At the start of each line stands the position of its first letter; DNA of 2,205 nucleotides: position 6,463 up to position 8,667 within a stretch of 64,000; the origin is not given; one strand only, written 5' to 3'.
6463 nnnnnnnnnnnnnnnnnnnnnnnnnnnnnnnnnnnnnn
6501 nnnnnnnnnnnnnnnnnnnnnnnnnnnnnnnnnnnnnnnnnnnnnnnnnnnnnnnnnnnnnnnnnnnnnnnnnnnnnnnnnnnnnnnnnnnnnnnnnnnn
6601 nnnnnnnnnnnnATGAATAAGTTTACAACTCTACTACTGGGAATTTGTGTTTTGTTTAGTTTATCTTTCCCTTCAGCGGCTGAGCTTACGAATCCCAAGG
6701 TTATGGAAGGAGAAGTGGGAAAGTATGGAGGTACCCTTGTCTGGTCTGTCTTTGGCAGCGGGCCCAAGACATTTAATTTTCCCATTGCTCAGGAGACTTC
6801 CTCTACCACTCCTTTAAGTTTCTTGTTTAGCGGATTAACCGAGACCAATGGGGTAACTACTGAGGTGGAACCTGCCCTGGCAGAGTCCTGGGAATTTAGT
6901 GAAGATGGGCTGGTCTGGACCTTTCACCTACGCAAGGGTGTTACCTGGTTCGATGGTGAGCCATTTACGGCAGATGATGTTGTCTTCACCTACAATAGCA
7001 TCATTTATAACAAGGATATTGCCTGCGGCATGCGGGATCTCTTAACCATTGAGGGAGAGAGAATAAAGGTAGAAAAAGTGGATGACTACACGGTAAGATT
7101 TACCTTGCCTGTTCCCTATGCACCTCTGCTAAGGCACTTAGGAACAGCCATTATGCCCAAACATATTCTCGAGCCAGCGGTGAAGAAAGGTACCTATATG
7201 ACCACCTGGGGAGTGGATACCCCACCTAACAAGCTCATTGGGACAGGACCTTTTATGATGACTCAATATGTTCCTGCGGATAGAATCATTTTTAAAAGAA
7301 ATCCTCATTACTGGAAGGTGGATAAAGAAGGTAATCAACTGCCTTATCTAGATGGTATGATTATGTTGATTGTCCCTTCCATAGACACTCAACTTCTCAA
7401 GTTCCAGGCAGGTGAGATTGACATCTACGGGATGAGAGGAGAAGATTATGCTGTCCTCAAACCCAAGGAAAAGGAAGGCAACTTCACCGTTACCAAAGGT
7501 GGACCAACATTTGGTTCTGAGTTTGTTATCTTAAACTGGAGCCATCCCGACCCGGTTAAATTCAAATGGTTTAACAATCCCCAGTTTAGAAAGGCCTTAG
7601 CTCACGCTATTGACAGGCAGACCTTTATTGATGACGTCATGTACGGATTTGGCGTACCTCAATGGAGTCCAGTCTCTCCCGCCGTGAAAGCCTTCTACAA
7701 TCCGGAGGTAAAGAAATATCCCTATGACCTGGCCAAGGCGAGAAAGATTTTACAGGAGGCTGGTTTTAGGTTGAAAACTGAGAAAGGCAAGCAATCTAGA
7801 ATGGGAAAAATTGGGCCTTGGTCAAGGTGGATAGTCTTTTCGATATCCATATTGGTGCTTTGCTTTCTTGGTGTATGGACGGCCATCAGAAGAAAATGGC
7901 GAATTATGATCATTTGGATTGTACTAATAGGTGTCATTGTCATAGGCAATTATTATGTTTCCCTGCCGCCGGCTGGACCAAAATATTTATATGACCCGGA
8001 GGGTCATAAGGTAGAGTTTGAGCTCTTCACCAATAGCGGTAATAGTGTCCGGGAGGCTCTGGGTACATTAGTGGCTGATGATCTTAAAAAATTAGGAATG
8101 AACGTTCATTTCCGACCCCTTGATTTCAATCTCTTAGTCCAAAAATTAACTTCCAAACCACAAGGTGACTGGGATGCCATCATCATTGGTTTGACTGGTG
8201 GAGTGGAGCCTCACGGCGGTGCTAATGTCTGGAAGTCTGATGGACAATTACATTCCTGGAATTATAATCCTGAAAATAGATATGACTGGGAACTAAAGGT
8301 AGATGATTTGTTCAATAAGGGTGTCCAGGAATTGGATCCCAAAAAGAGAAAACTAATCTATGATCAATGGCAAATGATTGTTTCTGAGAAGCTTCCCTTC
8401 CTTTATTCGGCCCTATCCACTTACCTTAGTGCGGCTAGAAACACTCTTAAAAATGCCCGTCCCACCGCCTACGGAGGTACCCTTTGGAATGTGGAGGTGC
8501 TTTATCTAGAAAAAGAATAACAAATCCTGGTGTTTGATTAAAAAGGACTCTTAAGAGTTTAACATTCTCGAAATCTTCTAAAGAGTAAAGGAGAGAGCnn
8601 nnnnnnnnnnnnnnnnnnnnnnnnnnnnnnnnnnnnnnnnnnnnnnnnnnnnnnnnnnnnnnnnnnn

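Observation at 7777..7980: A periplasmic family-5 substrate-binding protein (OppA-like) carries an in-frame insertion of about 55 aa with two predicted transmembrane helices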

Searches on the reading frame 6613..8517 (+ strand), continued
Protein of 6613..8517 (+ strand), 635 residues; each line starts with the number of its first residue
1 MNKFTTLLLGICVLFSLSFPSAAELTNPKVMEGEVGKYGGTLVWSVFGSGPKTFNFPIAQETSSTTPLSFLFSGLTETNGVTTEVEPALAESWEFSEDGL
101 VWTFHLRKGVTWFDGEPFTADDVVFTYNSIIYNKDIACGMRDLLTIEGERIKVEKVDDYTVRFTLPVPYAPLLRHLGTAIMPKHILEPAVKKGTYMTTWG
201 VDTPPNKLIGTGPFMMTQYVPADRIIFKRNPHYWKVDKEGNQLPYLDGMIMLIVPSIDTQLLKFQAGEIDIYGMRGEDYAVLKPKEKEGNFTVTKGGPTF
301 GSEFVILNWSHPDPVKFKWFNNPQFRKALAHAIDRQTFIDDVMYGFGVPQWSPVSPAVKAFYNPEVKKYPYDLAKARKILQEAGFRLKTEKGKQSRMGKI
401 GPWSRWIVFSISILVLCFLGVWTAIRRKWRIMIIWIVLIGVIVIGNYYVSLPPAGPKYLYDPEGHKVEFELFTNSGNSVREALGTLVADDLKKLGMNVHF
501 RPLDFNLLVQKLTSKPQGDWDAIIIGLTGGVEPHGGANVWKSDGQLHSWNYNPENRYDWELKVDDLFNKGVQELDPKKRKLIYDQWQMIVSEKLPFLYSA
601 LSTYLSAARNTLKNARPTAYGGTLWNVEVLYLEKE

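Call 69: list_cluster_members(proteins=[P0001, P0007, P0005, P0004])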
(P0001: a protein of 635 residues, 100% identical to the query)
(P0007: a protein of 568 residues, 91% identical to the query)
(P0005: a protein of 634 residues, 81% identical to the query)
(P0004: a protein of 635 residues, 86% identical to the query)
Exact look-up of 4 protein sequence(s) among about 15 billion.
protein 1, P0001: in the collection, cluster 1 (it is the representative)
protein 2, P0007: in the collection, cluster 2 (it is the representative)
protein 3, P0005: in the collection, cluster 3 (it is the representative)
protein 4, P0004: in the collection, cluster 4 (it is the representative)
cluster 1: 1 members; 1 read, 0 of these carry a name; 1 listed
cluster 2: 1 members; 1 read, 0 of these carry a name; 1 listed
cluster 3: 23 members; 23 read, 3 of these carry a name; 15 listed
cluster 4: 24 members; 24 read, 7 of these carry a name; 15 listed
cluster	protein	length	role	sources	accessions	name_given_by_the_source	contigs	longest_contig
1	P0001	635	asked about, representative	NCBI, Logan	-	-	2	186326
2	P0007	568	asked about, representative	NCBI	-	-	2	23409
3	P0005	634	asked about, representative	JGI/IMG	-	-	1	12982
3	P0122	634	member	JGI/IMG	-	ABC-type transport system substrate-binding protein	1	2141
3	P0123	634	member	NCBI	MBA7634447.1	hypothetical protein ES703_42032 [subsurface metagenome]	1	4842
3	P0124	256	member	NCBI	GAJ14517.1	unnamed protein product, partial [marine sediment metagenome]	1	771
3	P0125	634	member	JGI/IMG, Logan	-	-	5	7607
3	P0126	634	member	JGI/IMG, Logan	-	-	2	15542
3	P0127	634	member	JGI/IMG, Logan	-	-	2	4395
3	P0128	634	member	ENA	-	-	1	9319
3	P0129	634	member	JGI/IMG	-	-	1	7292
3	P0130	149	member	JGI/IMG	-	-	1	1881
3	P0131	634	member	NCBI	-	-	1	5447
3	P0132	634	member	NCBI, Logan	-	-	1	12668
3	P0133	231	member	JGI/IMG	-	-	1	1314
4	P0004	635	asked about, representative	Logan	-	-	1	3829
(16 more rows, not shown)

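Call 73: list_cluster_members(proteins=[P0002, P0003, P0008, P0011, P0013, P0014, P0018, P0019, P0021, P0017])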
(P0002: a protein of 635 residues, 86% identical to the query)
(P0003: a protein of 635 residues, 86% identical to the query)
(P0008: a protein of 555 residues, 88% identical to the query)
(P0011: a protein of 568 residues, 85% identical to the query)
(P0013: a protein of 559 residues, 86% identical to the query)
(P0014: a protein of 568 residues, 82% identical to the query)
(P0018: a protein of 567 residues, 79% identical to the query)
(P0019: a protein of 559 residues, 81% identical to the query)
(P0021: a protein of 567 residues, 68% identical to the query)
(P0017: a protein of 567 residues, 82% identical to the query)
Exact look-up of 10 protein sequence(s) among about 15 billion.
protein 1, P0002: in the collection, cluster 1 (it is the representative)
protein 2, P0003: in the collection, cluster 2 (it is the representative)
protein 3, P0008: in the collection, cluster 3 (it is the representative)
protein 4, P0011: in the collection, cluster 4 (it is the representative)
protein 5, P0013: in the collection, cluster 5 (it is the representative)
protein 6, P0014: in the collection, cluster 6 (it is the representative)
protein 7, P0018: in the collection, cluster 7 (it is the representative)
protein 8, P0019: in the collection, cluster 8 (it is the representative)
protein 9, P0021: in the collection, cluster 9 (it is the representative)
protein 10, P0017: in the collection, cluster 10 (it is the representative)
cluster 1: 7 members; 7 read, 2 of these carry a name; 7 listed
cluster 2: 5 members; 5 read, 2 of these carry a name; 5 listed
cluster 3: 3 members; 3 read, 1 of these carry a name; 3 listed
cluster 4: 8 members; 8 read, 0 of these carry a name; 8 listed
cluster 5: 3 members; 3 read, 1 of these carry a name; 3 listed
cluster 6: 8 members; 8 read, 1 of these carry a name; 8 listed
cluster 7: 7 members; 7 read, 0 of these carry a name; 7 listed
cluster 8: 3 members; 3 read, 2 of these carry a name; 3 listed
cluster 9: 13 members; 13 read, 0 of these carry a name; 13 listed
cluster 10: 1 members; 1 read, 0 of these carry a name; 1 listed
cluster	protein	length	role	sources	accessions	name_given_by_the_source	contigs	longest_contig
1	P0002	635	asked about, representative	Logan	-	-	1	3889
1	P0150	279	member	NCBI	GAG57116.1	unnamed protein product, partial [marine sediment metagenome]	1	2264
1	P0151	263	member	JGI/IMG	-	ABC-type transport system substrate-binding protein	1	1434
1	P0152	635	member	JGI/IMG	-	-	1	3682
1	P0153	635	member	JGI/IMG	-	-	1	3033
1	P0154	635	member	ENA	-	-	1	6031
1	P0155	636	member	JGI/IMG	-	-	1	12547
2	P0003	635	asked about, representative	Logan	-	-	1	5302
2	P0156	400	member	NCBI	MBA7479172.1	hypothetical protein ES707_14604 [subsurface metagenome]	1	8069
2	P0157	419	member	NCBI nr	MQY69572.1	hypothetical protein [Bacillota bacterium]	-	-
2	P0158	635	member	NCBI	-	-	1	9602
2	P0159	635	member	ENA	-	-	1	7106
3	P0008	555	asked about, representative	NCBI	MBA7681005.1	hypothetical protein ES703_89331 [subsurface metagenome]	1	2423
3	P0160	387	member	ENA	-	-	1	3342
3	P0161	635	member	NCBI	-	-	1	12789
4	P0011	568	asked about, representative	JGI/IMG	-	-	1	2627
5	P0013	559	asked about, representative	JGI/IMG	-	-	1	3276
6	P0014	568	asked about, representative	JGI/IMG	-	-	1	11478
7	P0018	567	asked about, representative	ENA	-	-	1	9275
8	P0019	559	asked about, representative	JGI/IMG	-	peptide/nickel transport system substrate-binding protein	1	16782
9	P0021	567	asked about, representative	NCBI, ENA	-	-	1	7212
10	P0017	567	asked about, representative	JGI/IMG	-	-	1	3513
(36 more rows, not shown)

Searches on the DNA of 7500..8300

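Call 49: search_rna_families(source=window, start=7500, end=8300, threshold=evalue, max_evalue=1)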
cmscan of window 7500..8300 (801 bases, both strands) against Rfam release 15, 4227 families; matches with E-value up to 1: 0.
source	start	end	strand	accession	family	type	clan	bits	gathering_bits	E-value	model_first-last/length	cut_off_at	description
